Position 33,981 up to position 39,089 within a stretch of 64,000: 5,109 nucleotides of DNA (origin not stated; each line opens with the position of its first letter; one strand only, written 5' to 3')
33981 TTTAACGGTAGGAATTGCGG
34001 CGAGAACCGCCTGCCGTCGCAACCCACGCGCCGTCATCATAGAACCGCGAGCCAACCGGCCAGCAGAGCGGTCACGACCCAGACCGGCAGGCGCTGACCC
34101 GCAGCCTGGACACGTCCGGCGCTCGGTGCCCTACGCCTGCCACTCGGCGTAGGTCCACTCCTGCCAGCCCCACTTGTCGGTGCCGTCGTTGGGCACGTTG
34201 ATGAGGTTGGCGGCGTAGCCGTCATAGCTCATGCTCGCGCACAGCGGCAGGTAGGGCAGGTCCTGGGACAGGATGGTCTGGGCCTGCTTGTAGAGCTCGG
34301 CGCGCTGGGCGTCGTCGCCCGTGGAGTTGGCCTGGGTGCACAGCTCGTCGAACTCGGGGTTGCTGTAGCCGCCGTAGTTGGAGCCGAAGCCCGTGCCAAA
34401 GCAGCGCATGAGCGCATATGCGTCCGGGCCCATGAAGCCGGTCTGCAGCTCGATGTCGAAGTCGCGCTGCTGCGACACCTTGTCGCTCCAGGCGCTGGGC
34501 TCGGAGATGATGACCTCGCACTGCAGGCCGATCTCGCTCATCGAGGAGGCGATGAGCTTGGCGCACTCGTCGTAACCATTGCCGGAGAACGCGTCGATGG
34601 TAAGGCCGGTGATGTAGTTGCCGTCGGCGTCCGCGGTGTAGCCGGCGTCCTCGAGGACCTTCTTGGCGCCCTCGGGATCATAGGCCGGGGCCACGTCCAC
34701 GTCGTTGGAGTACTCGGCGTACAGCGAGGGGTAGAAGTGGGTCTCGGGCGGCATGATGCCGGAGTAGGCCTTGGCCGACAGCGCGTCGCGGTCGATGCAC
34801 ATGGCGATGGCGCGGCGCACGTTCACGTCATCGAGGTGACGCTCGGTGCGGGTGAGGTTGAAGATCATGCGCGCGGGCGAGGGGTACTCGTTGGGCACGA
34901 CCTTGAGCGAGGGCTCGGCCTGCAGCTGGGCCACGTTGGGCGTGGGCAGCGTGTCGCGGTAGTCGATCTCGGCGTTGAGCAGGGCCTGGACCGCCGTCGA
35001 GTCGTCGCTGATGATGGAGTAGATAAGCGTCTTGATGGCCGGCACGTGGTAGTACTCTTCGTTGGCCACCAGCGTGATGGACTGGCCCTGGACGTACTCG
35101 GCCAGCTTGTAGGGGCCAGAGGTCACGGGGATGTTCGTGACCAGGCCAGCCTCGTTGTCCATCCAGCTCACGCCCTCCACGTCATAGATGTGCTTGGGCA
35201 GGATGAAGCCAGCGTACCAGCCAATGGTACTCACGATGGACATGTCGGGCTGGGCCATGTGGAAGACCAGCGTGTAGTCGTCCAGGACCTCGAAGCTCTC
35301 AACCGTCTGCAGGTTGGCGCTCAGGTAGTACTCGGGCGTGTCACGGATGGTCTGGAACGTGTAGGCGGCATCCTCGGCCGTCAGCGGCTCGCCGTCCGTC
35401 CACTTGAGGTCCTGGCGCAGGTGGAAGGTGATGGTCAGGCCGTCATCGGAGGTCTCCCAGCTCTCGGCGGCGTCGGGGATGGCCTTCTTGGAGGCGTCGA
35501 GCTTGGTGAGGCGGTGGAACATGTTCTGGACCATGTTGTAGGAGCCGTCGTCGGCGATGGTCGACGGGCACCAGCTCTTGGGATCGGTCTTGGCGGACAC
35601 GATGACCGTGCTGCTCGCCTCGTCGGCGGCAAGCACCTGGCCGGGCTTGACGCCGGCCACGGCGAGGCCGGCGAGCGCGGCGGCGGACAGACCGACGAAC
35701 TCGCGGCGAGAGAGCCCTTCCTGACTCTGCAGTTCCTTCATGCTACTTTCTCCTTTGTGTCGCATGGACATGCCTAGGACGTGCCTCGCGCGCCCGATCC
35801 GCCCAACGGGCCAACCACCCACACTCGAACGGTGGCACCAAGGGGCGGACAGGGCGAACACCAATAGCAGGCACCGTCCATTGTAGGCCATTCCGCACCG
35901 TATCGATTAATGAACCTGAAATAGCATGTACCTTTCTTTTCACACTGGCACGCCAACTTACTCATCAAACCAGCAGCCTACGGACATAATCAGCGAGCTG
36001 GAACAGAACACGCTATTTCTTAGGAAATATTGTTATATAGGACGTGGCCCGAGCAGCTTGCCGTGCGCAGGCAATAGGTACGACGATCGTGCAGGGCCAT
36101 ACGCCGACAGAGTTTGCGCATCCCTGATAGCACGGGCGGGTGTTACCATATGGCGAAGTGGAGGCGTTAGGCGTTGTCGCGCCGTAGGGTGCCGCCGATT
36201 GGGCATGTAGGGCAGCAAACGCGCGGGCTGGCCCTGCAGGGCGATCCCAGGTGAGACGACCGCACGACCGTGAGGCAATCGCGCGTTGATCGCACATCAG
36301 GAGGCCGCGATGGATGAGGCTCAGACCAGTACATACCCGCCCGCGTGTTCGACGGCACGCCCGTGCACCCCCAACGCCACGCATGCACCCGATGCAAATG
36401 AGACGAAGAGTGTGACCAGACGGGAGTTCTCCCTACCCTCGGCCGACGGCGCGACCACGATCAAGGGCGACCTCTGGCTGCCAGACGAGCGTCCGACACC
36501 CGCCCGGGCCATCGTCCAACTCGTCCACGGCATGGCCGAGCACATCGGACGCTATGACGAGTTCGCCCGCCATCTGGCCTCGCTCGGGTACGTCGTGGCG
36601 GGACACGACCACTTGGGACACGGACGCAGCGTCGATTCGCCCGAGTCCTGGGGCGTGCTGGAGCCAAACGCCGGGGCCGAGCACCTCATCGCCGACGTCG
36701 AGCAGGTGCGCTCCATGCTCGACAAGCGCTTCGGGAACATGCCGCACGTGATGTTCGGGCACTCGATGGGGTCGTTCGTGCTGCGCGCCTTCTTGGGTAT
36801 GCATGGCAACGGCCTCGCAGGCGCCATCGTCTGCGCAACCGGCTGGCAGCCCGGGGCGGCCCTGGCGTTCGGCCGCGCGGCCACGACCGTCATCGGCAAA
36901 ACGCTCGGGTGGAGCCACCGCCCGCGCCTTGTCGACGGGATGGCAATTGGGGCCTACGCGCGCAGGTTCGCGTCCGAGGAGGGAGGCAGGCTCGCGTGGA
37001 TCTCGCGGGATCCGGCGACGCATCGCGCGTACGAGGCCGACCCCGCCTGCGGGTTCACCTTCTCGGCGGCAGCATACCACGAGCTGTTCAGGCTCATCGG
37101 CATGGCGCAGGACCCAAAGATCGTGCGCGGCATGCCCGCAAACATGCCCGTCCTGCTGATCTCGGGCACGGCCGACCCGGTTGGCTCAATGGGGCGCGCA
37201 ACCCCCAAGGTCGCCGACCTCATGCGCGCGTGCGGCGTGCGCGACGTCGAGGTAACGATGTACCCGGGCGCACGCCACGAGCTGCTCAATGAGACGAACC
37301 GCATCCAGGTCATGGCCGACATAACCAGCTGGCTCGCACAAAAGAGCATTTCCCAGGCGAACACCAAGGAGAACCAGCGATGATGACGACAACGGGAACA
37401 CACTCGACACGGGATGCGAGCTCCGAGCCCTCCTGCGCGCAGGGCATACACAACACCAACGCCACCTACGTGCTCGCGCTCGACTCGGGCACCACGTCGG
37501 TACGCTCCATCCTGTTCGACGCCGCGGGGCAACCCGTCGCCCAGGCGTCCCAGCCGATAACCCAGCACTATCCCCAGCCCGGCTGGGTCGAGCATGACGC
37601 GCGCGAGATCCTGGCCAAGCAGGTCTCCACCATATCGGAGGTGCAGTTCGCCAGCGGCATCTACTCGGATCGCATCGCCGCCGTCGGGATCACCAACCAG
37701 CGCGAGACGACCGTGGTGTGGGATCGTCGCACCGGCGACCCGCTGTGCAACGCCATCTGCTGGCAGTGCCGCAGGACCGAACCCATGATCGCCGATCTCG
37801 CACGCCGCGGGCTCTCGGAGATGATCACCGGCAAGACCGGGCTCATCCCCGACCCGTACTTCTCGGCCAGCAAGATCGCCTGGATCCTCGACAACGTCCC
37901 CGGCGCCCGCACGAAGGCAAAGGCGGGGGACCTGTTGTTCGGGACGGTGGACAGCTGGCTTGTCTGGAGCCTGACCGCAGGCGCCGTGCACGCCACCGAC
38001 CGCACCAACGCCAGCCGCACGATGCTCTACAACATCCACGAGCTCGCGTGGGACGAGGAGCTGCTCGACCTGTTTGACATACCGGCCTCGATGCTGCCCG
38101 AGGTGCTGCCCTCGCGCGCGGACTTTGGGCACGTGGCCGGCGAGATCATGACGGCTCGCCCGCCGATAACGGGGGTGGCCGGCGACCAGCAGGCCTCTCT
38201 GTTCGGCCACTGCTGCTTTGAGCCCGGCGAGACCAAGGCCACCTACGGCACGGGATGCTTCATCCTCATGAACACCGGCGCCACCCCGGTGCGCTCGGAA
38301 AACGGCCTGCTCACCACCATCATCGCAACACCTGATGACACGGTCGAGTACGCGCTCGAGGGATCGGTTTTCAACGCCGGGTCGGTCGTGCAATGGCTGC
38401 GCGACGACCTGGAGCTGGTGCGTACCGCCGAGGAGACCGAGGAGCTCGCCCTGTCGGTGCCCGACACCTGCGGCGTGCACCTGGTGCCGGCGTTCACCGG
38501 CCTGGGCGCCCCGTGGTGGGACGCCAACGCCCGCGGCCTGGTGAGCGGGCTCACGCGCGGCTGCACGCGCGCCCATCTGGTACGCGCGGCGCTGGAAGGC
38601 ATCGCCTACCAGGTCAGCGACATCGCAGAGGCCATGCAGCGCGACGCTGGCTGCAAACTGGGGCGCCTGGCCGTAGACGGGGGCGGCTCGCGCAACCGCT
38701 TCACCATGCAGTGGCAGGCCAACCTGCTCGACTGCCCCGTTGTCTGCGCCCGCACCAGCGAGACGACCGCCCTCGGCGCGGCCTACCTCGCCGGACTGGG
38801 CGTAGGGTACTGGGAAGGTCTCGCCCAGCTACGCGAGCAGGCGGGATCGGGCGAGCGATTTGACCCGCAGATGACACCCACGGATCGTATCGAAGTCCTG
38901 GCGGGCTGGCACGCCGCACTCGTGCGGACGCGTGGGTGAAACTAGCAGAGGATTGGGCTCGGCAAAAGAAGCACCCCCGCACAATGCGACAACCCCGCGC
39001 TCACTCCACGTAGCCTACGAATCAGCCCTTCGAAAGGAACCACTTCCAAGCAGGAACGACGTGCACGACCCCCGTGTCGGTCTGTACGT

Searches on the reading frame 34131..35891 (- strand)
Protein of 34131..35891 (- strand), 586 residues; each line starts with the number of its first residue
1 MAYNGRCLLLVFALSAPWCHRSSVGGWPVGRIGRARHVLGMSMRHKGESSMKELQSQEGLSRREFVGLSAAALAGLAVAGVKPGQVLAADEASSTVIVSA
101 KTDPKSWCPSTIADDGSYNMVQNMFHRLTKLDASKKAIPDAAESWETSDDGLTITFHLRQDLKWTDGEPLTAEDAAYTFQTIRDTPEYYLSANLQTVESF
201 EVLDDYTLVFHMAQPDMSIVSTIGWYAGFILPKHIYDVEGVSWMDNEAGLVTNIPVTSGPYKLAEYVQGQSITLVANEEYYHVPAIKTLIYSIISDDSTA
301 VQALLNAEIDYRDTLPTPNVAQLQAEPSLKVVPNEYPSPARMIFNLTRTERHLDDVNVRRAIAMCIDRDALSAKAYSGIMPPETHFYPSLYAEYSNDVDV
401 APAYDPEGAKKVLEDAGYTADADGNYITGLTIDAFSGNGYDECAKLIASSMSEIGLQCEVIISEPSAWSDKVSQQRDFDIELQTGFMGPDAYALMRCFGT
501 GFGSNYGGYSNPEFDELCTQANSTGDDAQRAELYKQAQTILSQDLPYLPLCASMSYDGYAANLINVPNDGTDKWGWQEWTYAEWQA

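Call 4: search_protein_families(library=ncbifam, proteins=[window:34131-35891:-], max_evalue=0.01)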
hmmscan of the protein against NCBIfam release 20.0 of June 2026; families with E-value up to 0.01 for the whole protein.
window:34131-35891:- (586 aa): 13 families
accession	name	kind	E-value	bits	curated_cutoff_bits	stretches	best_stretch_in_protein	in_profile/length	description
NF045467.1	Opp4A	equivalog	3.5e-47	160.9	650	1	92-573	33-548/556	oligopeptide ABC transporter substrate-binding protein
NF011689.0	PRK15109.1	equivalog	1e-40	139.9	560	1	122-560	63-517/547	ABC transporter substrate-binding protein SapA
NF043070.1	DppA_dipep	equivalog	1.1e-39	136.4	1005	1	87-557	22-510/535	dipeptide ABC transporter periplasmic-binding protein DppA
TIGR02294.1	nickel_nikA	equivalog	7.3e-34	117.1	393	1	121-552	31-472/501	nickel ABC transporter substrate-binding protein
NF045468.1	Opp5A_nikA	equivalog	8.1e-32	110.3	600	1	127-547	47-453/488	nickel ABC transporter substrate-binding protein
NF011942.0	PRK15413.1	equivalog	1.1e-30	106.9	594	1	79-552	13-482/512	glutathione ABC transporter substrate-binding protein GsiB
NF011684.0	PRK15104.1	equivalog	8.7e-29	100.6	947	2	203-550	165-508/543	oligopeptide ABC transporter substrate-binding protein OppA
NF047575.1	opine_bind_CntA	exception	2e-28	99.3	800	1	137-551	77-503/535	staphylopine-dependent metal ABC transporter substrate-binding lipoprotein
NF007287.0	PRK09755.1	equivalog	5.5e-28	98.1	1098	1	98-550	37-500/535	ABC transporter substrate-binding protein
TIGR04028.1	SBP_KPN_01854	hypoth_equivalog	1.1e-22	80.3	468.5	1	122-549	28-476/509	TIGR04028 family ABC transporter substrate-binding protein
NF010149.0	PRK13626.1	equivalog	3.7e-05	22.6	476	1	117-283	143-292/552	HTH-type transcriptional regulator SgrR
NF043077.1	MMSYN1_0169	equivalog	0.00014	20.4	650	0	257-304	319-368/896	oligopeptide ABC transporter substrate-binding protein OppA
TIGR01409.1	TAT_signal_seq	domain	0.0029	17.9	16.7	1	60-88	1-29/29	twin-arginine translocation signal domain-containing protein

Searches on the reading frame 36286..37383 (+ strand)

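Call 16: search_protein_families(library=pfam, proteins=[window:36286-37383:+], max_evalue=0.001)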
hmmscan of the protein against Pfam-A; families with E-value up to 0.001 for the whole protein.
window:36286-37383:+ (365 aa): 4 families
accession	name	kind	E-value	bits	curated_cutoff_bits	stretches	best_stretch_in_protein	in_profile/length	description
PF12146.15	Hydrolase_4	-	3.5e-46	157.9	27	1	72-338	2-239/239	Serine aminopeptidase, S33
PF00561.26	Abhydrolase_1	-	1.8e-11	44.6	25.8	1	79-332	5-239/245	alpha/beta hydrolase fold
PF00326.27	Peptidase_S9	-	2e-05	24.6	22.6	1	281-353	142-209/213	Prolyl oligopeptidase family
PF01738.24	DLH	-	0.00011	22.3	21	0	276-352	133-209/217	Dienelactone hydrolase family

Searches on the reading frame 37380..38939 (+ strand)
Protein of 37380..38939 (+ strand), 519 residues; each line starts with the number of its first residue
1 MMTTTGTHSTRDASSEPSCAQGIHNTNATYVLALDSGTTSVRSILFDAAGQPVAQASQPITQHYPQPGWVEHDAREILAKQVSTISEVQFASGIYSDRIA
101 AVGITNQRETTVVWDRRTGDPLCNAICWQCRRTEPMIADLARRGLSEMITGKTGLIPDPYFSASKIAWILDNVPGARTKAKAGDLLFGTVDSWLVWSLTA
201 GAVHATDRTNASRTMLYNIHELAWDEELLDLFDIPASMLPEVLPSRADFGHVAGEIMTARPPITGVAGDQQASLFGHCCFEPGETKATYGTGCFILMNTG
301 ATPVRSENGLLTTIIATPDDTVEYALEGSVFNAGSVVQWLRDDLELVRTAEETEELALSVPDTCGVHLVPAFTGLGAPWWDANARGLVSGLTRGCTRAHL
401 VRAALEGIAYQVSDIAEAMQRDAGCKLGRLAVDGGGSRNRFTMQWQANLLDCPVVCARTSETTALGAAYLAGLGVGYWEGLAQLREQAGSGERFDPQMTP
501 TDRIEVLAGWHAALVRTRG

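Call 16: search_protein_families(library=pfam, proteins=[window:37380-38939:+], max_evalue=0.001)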
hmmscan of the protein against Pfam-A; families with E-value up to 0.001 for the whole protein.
window:37380-38939:+ (519 aa): 2 families
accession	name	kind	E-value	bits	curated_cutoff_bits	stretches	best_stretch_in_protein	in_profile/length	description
PF00370.27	FGGY_N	-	4e-71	239.9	28.8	1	30-276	1-245/245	FGGY family of carbohydrate kinases, N-terminal domain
PF02782.22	FGGY_C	-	8.1e-45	153.5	27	1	287-473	3-196/198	FGGY family of carbohydrate kinases, C-terminal domain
